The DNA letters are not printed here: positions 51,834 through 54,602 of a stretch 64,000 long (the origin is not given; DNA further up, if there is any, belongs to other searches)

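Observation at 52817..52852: In-frame 9-bp tandem repeat (x4) inside large membrane protein paralogue 1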

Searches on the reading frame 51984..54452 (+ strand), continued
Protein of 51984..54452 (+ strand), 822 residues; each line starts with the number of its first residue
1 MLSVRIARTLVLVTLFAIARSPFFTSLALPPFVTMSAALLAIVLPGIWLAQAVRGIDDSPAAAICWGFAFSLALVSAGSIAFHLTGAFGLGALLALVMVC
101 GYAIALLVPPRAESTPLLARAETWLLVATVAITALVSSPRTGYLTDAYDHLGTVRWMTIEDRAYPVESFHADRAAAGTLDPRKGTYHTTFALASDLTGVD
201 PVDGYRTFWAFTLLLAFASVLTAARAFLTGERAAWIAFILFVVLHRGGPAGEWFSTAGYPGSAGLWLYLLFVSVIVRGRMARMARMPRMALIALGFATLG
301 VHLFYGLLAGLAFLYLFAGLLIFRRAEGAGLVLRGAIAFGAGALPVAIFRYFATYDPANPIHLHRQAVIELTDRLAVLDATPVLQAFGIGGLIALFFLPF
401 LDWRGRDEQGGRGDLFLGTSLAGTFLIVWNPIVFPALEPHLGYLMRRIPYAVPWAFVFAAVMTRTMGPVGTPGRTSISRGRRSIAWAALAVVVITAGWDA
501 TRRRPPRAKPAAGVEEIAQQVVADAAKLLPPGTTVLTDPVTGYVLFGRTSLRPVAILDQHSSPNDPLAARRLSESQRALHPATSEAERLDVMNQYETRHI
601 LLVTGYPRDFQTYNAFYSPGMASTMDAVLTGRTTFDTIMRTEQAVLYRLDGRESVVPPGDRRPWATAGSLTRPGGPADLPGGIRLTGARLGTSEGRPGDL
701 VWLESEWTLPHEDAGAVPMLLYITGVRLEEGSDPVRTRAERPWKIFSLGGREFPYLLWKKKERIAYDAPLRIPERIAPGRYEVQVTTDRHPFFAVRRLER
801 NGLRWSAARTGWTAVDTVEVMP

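Call 60: fold_search(model_id=the predicted structure, library=pdb)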
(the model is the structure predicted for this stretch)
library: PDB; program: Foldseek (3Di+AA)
matches with E <= 10: 922; with E <= 0.001: 19
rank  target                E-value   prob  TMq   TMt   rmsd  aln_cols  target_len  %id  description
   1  7zlh_A                5.1e-07  1.00  0.33  0.40  11.2       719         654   10  Cryo-EM structure of C-mannosyltransferase CeDPY19, in apo state, bound to CMT2-Fab and anti-Fab nanobody (released 2023-01-11)
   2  7zlg_A                7.3e-07  1.00  0.35  0.42  10.6       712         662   11  Cryo-EM structure of C-mannosyltransferase CeDPY19, in complex with acceptor peptide and bound to CMT2-Fab and anti-Fa (released 2023-01-11)
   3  7e9s_A                1.2e-06  1.00  0.35  0.34   9.8       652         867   12  Archaeal oligosaccharyltransferase AglB from Archaeoglobus fulgidus in complex with an inhibitory peptide and a dolich (released 2021-09-08)
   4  7zli_A                1.4e-06  1.00  0.34  0.41  10.9       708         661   10  Cryo-EM structure of C-mannosyltransferase CeDPY19, in complex with Dol25-P-Man and bound to CMT2-Fab and anti-Fab nan (released 2023-01-11)
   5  8if8_C                2.8e-06  1.00  0.40  0.51  13.2       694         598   14  Arabinosyltransferase AftA (released 2023-05-31)
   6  6ftg_5                3.0e-06  1.00  0.36  0.43  11.7       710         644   12  Subtomogram average of OST-containing ribosome-translocon complexes from canine rough microsomal membranes (released 2018-03-21)
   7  5ezm                  6.3e-06  1.00  0.36  0.51  14.2       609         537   14  Crystal Structure of ArnT from Cupriavidus metallidurans in the apo state (released 2016-02-17)
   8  6ezn_F                8.6e-06  1.00  0.41  0.50  10.2       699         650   10  Cryo-EM structure of the yeast oligosaccharyltransferase (OST) complex (released 2018-01-17)
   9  8age_A                8.9e-06  1.00  0.38  0.47  10.5       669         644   10  Structure of yeast oligosaccharylransferase complex with acceptor peptide bound (released 2022-12-07)
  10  8if8_B                1.3e-05  1.00  0.40  0.50  13.8       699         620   15  Arabinosyltransferase AftA (released 2023-05-31)
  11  6s7o_A                1.4e-05  1.00  0.39  0.47   9.3       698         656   11  Cryo-EM structure of human oligosaccharyltransferase complex OST-A (released 2019-12-18)
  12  9n9j_I                1.7e-05  1.00  0.39  0.44   9.4       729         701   11  Structure of a GRP94 folding intermediate engaged with a CCDC134- and FKBP11-bound secretory translocon (released 2025-11-19)
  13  3rce_A                1.9e-05  1.00  0.38  0.44  11.6       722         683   11  Bacterial oligosaccharyltransferase PglB (released 2011-06-15)
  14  8agb_A                2.0e-05  1.00  0.41  0.50   9.0       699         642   10  Structure of yeast oligosaccharylransferase complex with lipid-linked oligosaccharide bound (released 2022-12-07)
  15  5f15                  3.7e-05  1.00  0.38  0.54  13.4       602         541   15  Crystal Structure of ArnT from Cupriavidus metallidurans bound to Undecaprenyl phosphate (released 2016-02-17)
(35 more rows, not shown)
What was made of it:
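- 51984..54452 (+): Gene for an 822-aa GT-C-fold integral membrane protein ('paralogue 1'). It has about 14 TM helices plus a C-terminal extracytoplasmic domain. Foldseek matches to DPY19, AglB, AftA, ArnT and PglB (call 60).
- On GT-C fold glycosyltransferase (host protein): The top 19 Foldseek PDB matches are all GT-C enzymes, E 5e-7 to 6e-4, probability 1.0 (call 60).
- Closest known: GT-C fold glycosyltransferases. Same: Foldseek probability 1.0, E 5e-7 to 6e-4 (call 60).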

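Call 66: find_encoding_contigs(protein=P0005, flank=9000, max_places=3)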
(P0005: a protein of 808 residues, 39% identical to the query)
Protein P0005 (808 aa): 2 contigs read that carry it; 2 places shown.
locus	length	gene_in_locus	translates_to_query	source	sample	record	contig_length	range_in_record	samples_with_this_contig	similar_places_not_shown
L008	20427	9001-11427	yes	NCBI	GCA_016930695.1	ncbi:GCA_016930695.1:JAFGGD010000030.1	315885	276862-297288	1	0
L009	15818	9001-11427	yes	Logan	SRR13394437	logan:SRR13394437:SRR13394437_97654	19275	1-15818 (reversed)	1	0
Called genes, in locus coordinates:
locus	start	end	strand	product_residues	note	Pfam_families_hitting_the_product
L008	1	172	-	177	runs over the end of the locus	PF00908:dTDP_sugar_isom, PF14667:Polysacc_synt_C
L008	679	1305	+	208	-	PF02397:Bac_transf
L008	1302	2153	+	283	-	PF02563:Poly_export, PF10531:SLBB, PF22461:SLBB_2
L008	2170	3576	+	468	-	-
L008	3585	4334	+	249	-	-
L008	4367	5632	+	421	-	-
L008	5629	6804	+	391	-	PF01663:Phosphodiest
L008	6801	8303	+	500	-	PF01943:Polysacc_synt, PF13440:Polysacc_synt_3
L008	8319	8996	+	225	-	PF00535:Glycos_transf_2, PF13641:Glyco_tranf_2_3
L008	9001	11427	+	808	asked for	PF20176:DUF6541 (faint)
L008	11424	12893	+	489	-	PF04932:Wzy_C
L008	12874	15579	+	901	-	-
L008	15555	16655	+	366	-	PF00155:Aminotran_1_2, PF01053:Cys_Met_Meta_PP (weak), PF01041:DegT_DnrJ_EryC1, PF01212:Beta_elim_lyase (faint), PF00266:Aminotran_5 (weak)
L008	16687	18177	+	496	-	PF13727:CoA_binding_3, PF01408:GFO_IDH_MocA (weak), PF02629:CoA_binding (faint), PF02397:Bac_transf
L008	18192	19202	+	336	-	PF01408:GFO_IDH_MocA, PF02894:GFO_IDH_MocA_C, PF22725:GFO_IDH_MocA_C3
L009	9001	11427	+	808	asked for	PF20176:DUF6541 (faint)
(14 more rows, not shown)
